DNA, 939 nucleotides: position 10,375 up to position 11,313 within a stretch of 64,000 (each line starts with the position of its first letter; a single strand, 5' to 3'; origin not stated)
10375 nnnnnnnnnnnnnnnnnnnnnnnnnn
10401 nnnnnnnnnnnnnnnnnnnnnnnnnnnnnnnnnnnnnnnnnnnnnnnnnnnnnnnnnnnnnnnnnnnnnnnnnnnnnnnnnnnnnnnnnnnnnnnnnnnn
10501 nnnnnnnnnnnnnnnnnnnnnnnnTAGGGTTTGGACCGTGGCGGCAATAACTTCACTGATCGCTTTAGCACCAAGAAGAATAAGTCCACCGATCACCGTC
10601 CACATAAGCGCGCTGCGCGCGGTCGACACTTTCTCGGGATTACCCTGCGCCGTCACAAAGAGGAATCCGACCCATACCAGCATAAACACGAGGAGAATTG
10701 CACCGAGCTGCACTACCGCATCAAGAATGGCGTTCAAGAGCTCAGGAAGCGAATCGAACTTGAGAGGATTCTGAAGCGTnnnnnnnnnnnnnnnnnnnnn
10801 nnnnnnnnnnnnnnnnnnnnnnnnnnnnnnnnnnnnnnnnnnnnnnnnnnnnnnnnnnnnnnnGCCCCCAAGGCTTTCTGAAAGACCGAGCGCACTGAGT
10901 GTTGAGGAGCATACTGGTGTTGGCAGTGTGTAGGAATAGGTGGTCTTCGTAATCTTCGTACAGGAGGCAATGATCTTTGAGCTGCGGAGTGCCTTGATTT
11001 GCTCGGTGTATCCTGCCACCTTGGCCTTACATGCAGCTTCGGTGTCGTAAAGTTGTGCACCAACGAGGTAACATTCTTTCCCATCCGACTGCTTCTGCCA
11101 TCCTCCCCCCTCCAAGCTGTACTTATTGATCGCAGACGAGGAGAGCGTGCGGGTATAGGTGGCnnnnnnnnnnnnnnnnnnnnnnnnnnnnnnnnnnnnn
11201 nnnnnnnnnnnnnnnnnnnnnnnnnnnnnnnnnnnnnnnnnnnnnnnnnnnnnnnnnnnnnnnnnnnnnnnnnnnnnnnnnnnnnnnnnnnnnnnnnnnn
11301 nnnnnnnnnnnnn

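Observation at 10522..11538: Pilin-hairpin fused to a secreted tandem 4-Cys module: a possible tip-adhesin-like pilin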

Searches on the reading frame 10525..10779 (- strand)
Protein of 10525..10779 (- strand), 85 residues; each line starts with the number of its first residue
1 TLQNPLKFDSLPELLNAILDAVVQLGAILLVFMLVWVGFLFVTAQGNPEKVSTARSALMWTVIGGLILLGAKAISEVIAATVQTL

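Call 58: search_solved_structures(query=A4, max_evalue=10, show_alignments=2)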
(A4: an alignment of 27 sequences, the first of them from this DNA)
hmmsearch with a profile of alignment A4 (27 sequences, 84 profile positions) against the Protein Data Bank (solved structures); distinct sequences matched with E-value up to 10: 2.
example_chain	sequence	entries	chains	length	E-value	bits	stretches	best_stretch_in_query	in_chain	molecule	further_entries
8e9g_M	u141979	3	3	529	0.055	16.9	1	16-71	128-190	NADH-quinone oxidoreductase, M subunit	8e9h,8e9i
9vfc_A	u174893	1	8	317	0.67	13.5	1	43-79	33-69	heliorhodopsin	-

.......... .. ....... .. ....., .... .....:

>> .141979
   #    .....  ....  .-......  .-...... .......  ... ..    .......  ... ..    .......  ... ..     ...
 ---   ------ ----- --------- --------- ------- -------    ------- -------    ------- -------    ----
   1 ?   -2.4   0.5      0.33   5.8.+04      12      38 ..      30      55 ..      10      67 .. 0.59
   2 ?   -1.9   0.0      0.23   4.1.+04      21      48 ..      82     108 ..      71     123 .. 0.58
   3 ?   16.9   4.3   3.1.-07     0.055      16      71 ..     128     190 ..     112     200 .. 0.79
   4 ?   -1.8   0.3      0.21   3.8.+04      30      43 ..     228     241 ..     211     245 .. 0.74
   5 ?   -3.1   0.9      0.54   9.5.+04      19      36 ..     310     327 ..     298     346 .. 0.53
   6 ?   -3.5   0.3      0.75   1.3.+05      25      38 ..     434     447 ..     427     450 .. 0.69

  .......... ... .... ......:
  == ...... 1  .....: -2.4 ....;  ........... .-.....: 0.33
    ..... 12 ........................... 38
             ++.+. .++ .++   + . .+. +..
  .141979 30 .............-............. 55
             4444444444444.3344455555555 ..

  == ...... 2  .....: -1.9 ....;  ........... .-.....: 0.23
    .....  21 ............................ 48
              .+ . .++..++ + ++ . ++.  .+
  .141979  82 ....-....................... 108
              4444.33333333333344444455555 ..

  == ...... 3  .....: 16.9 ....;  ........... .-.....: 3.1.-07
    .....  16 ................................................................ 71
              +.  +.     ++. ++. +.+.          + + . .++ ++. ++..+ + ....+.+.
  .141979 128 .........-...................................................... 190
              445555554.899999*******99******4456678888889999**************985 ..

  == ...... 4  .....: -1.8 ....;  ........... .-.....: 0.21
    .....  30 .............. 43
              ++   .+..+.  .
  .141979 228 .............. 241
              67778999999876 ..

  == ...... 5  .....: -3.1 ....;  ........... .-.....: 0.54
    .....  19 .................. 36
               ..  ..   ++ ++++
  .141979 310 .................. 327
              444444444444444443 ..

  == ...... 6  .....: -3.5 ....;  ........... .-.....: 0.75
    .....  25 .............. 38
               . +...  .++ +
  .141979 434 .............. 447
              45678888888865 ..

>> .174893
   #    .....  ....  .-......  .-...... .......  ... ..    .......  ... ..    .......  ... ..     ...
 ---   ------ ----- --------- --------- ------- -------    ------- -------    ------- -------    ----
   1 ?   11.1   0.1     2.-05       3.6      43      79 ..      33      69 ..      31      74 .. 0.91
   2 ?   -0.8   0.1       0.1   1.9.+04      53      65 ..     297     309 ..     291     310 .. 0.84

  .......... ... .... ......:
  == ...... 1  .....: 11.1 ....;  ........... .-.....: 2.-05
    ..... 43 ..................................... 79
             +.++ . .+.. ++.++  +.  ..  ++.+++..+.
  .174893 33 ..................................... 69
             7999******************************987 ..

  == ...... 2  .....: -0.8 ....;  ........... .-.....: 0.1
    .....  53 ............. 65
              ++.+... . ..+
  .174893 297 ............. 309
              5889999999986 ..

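Call 71: find_homologous_proteins(query=window:10525-10779:-, max_evalue=1e-10)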
Query seq(85 aa) (85 aa): 114 proteins with E <= 1e-10 among 117 candidates.
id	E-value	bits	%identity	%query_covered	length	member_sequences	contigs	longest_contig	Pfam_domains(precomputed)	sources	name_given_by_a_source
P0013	3.1e-32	128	80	100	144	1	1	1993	PF18895.6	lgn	-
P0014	3.2e-31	124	78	99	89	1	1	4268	PF18895.6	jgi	jgi:ABC-type uncharacterized transport system permease subunit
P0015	6.1e-29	117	73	100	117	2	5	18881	PF18895.6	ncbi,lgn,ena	-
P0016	1.2e-28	116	73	100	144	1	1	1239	PF18895.6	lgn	-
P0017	3.5e-28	115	73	100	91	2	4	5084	PF18895.6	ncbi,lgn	-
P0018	6.9e-28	114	69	100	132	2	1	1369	PF18895.6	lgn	-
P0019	2.4e-27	112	72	100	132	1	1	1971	PF18895.6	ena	-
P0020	3.4e-27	112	71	99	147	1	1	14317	PF18895.6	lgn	-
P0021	5.1e-27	111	73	99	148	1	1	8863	PF18895.6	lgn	-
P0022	5.7e-27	111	70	99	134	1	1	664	PF18895.6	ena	-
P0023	1.1e-26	110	79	84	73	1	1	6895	PF18895.6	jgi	jgi:archaellum component FlaF (FlaF/FlaG flagellin family)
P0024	1.1e-26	110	73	99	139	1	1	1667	PF18895.6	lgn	-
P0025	1.6e-26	110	71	99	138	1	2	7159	PF18895.6,PF04956.19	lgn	-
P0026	2.0e-26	109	72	99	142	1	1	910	PF18895.6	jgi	jgi:hypothetical protein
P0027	2.7e-26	109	69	100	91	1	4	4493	PF18895.6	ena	-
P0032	4.5e-26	108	71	100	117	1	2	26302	PF18895.6,PF04956.19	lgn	-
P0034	7.4e-26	107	69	99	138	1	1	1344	PF18895.6,PF04956.19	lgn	-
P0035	1.0e-25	107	67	99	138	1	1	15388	PF18895.6,PF04956.19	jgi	jgi:hypothetical protein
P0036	1.2e-25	107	67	96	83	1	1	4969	PF18895.6,PF04956.19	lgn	-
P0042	2.0e-25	106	68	99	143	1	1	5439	PF18895.6,PF04956.19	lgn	-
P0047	3.5e-25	105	66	99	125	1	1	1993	PF18895.6,PF04956.19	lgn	-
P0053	6.1e-25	105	66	99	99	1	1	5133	PF18895.6,PF04956.19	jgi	jgi:hypothetical protein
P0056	7.7e-25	104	68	99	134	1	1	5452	PF18895.6,PF04956.19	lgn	-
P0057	8.3e-25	104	66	99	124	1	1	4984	PF18895.6,PF04956.19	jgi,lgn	jgi:hypothetical protein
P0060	1.2e-24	104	69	99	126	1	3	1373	PF18895.6,PF04956.19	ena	-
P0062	1.4e-24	103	65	100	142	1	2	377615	PF18895.6,PF04956.19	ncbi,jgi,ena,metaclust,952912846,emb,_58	jgi:hypothetical protein|metaclust:\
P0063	1.5e-24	103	66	100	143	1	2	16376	PF18895.6,PF04956.19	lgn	-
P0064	1.5e-24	103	66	99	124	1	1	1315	PF18895.6,PF04956.19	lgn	-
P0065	1.5e-24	103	66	99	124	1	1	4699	PF18895.6,PF04956.19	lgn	-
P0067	1.6e-24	103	66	99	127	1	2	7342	PF18895.6,PF04956.19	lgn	-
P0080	5.6e-24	101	64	99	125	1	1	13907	PF18895.6,PF04956.19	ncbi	-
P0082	6.5e-24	101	68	99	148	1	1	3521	PF18895.6,PF04956.19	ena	-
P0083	1.3e-23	100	67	99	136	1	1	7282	PF18895.6,PF04956.19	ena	-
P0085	1.5e-23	100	66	99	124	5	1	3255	PF18895.6,PF04956.19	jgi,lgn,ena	-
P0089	1.8e-23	100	62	99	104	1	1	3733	PF18895.6,PF04956.19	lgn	-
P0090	2.2e-23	100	66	100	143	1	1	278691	PF18895.6,PF04956.19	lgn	-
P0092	2.8e-23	99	63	96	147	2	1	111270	PF18895.6,PF04956.19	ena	-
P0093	3.4e-23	99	61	100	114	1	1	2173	PF18895.6,PF04956.19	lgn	-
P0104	1.7e-21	94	63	99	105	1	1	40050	PF18895.6,PF04956.19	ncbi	-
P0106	1.8e-21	93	55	99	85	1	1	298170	PF18895.6,PF04956.19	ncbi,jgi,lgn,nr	ncbi:MAG: hypothetical protein AB202_00040 [Parcubacteria bacterium C7867-007]|nr:MAG: hypothetical 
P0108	2.8e-21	93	66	99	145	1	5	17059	PF18895.6,PF04956.19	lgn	-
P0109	3.2e-21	93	58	99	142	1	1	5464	PF18895.6,PF04956.19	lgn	-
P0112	9.3e-21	91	58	99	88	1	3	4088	PF18895.6,PF04956.19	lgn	-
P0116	1.6e-18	84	58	100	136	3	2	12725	PF18895.6,PF04956.19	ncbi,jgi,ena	jgi:hypothetical protein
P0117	5.5e-18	82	50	96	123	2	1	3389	PF18895.6,PF04956.19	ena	-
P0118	1.5e-17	81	53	99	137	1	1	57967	PF18895.6,PF04956.19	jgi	jgi:hypothetical protein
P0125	5.5e-13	67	43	87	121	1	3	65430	PF18895.6,PF04956.19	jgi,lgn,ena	-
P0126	4.6e-12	64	43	88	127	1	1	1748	PF18895.6,PF04956.19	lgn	-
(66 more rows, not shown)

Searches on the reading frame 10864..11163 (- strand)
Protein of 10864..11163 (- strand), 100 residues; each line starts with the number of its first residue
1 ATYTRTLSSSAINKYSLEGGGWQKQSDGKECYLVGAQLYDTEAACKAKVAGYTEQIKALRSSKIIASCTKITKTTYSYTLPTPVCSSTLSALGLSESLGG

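Call 20: find_homologous_proteins(query=A2, max_evalue=0.001)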
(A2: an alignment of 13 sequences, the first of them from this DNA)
Query A2 (13 sequences): 652 candidates shared short words with the query, none scored E <= 0.001.

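Call 25: predict_structure(alignment_id=A2)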
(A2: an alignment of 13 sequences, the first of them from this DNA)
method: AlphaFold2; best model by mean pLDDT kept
length: 100 residues; sequences in the alignment: 13
mean_pLDDT: 93.1   pTM: 0.79
mean pLDDT of the five models: 93.1, 92.1, 91.0, 90.3, 89.2
residues with pLDDT >= 90: 89; 70-90: 9; 50-70: 1; < 50: 1
segments of 3 or more residues with pLDDT < 50: none
pLDDT, mean of each block of 10 residues (from residue 1): 93 97 93 96 98 95 95 94 92 78
secondary structure, 60 per line:
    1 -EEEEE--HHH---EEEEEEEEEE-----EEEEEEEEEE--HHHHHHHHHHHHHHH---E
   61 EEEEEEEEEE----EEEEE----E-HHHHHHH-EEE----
elements in order: E2-6 E15-24 E30-39 H42-56 E60-70 E75-79 H86-92 E94-96

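Call 39: fold_search(model_id=the predicted structure, library=pdb)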
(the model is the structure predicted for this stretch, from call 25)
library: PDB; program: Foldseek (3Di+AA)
matches with E <= 10: 450; with E <= 0.001: 0
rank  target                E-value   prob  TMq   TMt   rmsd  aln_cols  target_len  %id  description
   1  9shz_A                1.3e-01  0.51  0.35  0.05  12.2        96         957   10  Cryo-EM structure of the catalytic core of human telomerase at the elongation state of the repeat addition cycle (released 2026-01-28)
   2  7qxb_A                1.8e-01  0.12  0.22  0.05  14.1        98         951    9  Cryo-EM map of human telomerase-DNA-TPP1-POT1 complex (sharpened map) (released 2022-03-02)
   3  1um2_A                4.7e-01  0.08  0.23  0.08  13.8       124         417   12  Crystal Structure of the Vma1-Derived Endonuclease with the Ligated Extein Segment (released 2004-09-22)
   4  8q7z_BS               5.7e-01  0.30  0.29  0.19   7.8        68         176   12  Structure of the G. gallus 80S non-rotated ribosome (released 2024-08-28)
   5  1ef0_A                7.2e-01  0.06  0.19  0.06  15.4       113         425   13  CRYSTAL STRUCTURE OF PI-SCEI MINIPRECURSOR (released 2000-06-07)
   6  9wa9_A                7.6e-01  0.35  0.32  0.04   4.3        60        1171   13  SuperFi Cas9 - 22nt sgRNA - DNA ternary complex Class B (released 2025-12-31)
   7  7o7y_BS               7.6e-01  0.25  0.29  0.19   7.8        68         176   12  Rabbit 80S ribosome stalled close to the mutated SARS-CoV-2 slippery site by a pseudoknot (high resolution) (released 2021-06-02)
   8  5t5h_S                8.1e-01  0.28  0.29  0.19   6.1        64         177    8  Structure and assembly model for the Trypanosoma cruzi 60S ribosomal subunit (released 2016-10-12)
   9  1jva_B                9.2e-01  0.06  0.23  0.07  14.1       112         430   10  CRYSTAL STRUCTURE OF THE VMA1-DERIVED ENDONUCLEASE BEARING THE N AND C EXTEIN PROPEPTIDES (released 2002-08-29)
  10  8fkq_LC               1.1e+00  0.13  0.26  0.18   8.5        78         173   10  Human nucleolar pre-60S ribosomal subunit (State A2) (released 2023-07-12)
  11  1jva_A                1.1e+00  0.05  0.16  0.06  14.6       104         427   13  CRYSTAL STRUCTURE OF THE VMA1-DERIVED ENDONUCLEASE BEARING THE N AND C EXTEIN PROPEPTIDES (released 2002-08-29)
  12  3w0l_C                1.2e+00  0.44  0.35  0.10   2.8        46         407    9  The crystal structure of Xenopus Glucokinase and Glucokinase Regulatory Protein complex (released 2013-07-17)
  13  9bh5_CS               1.2e+00  0.14  0.27  0.18   8.5        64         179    9  High-resolution C. elegans 80S ribosome structure - class 1 (released 2024-09-04)
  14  8fkp_LC               1.3e+00  0.13  0.26  0.18   7.5        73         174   10  Human nucleolar pre-60S ribosomal subunit (State A1) (released 2023-07-12)
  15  6zj3_Lg               1.4e+00  0.15  0.26  0.17   6.3        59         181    8  Cryo-EM structure of the highly atypical cytoplasmic ribosome of Euglena gracilis (released 2020-10-07)
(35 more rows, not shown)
